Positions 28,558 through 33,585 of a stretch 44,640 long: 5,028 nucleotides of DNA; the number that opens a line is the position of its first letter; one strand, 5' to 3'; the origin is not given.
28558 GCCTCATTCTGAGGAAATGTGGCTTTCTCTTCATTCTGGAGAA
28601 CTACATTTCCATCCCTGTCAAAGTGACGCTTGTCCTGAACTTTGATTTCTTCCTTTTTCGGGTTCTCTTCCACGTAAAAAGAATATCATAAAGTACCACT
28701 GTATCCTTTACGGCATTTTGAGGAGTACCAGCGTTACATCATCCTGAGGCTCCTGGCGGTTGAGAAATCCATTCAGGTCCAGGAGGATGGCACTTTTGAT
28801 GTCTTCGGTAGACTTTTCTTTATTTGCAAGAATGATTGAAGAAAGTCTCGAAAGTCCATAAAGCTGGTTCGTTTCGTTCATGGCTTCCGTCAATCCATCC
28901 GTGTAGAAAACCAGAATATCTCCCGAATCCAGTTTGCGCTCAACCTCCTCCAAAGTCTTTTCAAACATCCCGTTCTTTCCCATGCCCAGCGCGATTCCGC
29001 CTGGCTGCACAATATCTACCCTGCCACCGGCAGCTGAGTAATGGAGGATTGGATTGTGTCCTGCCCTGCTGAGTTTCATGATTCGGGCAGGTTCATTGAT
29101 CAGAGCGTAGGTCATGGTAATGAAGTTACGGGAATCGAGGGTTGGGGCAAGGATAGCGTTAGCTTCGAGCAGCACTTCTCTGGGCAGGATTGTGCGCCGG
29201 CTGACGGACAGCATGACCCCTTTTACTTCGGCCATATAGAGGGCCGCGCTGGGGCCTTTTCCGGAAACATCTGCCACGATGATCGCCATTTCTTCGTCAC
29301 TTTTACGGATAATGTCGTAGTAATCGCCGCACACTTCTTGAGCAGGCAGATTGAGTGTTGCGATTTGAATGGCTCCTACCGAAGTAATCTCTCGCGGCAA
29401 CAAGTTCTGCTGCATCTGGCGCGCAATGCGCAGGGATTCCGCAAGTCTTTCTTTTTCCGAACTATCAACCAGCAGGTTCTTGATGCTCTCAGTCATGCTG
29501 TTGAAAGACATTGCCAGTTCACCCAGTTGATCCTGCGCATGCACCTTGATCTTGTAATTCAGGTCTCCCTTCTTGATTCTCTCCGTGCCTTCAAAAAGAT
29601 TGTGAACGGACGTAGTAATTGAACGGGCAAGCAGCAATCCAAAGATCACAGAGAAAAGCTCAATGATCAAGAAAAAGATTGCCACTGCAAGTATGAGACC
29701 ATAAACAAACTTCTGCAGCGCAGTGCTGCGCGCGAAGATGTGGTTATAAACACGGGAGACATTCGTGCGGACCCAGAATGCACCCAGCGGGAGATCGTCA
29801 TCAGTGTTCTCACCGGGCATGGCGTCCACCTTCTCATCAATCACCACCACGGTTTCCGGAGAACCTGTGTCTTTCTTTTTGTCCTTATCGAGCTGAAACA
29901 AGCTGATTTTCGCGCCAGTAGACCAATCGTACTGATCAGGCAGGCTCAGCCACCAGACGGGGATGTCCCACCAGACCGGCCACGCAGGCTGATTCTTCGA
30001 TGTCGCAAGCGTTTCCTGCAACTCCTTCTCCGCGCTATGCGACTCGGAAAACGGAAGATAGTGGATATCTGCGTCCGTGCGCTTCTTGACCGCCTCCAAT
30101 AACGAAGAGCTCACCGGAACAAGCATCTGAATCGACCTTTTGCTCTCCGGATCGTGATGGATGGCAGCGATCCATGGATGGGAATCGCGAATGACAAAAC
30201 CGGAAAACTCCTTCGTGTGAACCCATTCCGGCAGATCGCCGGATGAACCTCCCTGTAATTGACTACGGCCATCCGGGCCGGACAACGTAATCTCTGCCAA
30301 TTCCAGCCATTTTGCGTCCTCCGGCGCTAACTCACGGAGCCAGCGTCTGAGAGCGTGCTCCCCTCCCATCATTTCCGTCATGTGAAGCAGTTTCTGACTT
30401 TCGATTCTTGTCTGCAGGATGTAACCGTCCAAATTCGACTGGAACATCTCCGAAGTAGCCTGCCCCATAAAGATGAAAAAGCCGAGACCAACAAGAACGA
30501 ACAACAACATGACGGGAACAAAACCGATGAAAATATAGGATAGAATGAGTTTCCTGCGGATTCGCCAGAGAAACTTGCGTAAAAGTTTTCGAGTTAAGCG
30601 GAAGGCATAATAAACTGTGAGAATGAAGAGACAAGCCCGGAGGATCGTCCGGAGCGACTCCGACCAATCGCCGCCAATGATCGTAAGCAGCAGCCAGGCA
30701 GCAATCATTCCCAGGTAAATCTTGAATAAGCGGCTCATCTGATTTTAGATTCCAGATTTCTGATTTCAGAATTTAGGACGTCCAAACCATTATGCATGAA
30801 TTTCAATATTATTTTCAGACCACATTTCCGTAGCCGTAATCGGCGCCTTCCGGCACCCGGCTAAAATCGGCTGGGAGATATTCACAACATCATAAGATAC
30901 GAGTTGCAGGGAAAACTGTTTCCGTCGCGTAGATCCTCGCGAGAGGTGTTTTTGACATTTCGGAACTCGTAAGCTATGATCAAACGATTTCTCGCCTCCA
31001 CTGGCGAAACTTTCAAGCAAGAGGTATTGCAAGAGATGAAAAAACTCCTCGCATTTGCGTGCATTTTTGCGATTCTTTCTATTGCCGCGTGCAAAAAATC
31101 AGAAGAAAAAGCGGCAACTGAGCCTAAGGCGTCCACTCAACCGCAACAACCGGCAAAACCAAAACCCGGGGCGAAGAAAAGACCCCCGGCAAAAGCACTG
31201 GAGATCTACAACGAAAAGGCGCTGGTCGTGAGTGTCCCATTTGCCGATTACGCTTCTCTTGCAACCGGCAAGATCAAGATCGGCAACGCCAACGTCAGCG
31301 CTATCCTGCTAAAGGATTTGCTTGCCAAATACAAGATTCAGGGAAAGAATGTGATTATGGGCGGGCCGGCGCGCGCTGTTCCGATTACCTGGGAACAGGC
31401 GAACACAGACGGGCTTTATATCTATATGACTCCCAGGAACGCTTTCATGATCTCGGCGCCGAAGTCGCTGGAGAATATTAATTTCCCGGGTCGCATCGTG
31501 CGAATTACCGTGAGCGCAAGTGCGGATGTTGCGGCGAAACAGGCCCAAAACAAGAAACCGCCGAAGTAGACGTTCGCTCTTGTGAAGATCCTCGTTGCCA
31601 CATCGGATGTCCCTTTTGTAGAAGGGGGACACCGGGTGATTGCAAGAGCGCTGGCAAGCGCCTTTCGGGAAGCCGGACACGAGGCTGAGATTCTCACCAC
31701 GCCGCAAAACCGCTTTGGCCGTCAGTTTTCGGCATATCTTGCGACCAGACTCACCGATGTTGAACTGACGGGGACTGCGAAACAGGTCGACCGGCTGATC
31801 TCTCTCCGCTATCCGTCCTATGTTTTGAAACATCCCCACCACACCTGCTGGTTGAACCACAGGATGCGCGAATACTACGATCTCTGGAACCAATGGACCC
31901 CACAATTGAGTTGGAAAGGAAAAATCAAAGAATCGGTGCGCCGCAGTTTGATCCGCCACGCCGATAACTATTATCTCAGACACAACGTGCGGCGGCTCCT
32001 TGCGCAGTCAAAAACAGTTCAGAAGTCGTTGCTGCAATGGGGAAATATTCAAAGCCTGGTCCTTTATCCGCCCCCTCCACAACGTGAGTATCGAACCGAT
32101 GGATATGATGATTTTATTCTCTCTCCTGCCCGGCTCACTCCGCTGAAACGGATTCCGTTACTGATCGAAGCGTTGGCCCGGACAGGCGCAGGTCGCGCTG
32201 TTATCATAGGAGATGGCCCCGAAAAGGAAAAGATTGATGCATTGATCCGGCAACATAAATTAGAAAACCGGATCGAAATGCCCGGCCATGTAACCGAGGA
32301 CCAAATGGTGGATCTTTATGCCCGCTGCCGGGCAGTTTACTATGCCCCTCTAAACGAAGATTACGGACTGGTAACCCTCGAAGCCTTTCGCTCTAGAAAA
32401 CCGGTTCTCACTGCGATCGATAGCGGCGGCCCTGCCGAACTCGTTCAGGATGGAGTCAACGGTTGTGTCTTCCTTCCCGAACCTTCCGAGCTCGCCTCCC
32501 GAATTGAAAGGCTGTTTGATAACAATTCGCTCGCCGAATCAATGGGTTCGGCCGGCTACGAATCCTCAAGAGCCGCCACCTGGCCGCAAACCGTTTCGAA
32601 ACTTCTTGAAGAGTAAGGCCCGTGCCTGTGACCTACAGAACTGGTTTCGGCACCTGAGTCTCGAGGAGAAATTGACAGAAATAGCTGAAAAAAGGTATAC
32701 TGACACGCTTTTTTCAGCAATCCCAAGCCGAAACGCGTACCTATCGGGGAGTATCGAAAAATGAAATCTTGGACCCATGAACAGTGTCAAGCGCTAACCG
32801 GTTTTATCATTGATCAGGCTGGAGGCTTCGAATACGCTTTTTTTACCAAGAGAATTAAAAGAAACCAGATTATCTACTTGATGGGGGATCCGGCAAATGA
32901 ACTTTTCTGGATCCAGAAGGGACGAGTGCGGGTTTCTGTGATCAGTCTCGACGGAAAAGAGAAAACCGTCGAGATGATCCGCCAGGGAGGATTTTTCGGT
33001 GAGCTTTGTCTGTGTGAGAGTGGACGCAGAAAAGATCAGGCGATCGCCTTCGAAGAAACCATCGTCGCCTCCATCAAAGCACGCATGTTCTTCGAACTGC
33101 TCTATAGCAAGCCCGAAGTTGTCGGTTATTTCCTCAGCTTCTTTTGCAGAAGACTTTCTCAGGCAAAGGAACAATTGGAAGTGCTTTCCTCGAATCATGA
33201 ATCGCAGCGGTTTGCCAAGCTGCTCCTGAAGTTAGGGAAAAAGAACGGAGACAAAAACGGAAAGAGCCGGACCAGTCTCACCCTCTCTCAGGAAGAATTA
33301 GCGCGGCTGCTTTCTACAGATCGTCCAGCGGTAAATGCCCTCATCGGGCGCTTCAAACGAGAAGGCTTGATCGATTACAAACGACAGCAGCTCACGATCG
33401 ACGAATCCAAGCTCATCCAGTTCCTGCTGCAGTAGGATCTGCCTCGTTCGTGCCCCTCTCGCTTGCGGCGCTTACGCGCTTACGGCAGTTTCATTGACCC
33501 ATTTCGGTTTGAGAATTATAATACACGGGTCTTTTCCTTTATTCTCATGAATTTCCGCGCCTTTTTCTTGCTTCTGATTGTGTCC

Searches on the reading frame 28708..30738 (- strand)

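Call 7: search_protein_families(library=pfam, proteins=[window:28708-30738:-], max_evalue=0.001)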
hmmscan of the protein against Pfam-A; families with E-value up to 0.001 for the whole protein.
window:28708-30738:- (676 aa): 2 families
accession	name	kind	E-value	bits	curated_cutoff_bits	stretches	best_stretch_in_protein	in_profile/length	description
PF07228.17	SpoIIE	-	7.2e-43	147.2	25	1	481-675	2-191/192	Stage II sporulation protein E (SpoIIE)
PF00672.30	HAMP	-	1.9e-10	41.4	25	1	369-420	1-52/53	HAMP domain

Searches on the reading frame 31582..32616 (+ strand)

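Call 39: search_protein_families(library=pfam, proteins=[window:31582-32616:+], max_evalue=0.00001)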
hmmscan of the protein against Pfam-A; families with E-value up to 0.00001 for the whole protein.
window:31582-32616:+ (344 aa): 2 families
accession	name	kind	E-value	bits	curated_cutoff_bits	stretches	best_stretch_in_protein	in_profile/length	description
PF00534.26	Glycos_transf_1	-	7.6e-29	100.9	26.4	1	173-327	12-171/172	Glycosyl transferases group 1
PF13692.12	Glyco_trans_1_4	-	8.6e-21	75.1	27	1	179-314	4-142/142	Glycosyl transferases group 1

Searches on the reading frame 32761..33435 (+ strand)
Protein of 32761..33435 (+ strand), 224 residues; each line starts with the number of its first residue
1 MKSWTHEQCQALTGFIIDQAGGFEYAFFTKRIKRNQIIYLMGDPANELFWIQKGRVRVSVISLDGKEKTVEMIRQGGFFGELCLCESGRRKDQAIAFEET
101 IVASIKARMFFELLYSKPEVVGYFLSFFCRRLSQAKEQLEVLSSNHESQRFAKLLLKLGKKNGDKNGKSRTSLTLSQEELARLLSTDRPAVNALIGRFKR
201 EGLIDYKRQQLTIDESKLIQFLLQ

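Call 39: search_protein_families(library=pfam, proteins=[window:32761-33435:+], max_evalue=0.00001)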
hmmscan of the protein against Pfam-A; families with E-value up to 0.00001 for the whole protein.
window:32761-33435:+ (224 aa): 2 families
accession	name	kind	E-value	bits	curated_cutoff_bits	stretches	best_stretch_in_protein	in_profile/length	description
PF00027.35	cNMP_binding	-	4.6e-18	65.4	27.5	1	30-114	2-86/89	Cyclic nucleotide-binding domain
PF13545.12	HTH_Crp_2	-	1.5e-12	47.7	27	1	149-218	1-67/70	Crp-like helix-turn-helix domain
